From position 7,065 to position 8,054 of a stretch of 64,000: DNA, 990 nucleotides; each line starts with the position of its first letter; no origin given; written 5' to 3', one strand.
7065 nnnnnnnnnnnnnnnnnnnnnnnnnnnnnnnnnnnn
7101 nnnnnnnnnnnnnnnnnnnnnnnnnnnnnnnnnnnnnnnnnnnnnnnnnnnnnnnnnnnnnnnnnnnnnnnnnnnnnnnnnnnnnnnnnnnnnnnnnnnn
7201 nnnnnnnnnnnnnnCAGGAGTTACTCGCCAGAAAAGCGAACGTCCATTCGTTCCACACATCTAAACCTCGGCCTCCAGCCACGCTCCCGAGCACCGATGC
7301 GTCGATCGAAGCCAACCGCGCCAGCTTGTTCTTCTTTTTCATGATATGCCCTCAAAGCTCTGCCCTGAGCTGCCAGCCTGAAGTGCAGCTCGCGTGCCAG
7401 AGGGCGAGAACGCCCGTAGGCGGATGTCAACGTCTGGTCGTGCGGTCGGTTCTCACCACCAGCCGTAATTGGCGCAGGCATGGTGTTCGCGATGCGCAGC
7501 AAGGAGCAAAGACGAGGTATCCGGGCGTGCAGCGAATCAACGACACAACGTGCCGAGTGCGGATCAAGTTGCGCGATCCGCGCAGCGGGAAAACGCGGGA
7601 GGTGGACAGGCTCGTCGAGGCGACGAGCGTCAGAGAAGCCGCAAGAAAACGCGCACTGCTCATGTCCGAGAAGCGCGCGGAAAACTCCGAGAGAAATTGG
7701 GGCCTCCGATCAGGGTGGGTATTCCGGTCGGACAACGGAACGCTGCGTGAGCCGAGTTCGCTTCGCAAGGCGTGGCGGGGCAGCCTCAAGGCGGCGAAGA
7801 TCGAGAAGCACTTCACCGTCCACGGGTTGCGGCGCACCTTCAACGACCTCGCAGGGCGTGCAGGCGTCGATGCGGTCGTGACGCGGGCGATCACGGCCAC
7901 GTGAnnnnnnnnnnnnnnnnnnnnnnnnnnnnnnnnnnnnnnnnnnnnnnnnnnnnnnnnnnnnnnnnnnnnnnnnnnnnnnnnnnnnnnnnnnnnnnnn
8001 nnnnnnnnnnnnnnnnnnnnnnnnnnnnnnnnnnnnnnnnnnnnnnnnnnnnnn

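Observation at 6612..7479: Tandemly duplicated double-glycine-leader peptide genes, each behind a sigma-54-like promoter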

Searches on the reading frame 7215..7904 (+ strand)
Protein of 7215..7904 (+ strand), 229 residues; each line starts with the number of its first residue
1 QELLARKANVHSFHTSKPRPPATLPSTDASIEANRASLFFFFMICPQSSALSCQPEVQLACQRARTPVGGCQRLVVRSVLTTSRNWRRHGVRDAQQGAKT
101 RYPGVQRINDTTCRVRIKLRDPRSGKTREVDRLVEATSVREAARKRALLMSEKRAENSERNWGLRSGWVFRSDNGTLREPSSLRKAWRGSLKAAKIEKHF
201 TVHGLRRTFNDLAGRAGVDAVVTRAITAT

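Call 20: search_protein_families(library=pfam, proteins=[window:7215-7904:+], max_evalue=0.01)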
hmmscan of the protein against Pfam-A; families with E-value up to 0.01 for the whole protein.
window:7215-7904:+ (229 aa): 1 family
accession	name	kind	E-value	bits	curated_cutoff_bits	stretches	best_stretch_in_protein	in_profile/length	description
PF00589.27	Phage_integrase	-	7.7e-05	23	27.1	1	152-219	73-146/172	Phage integrase family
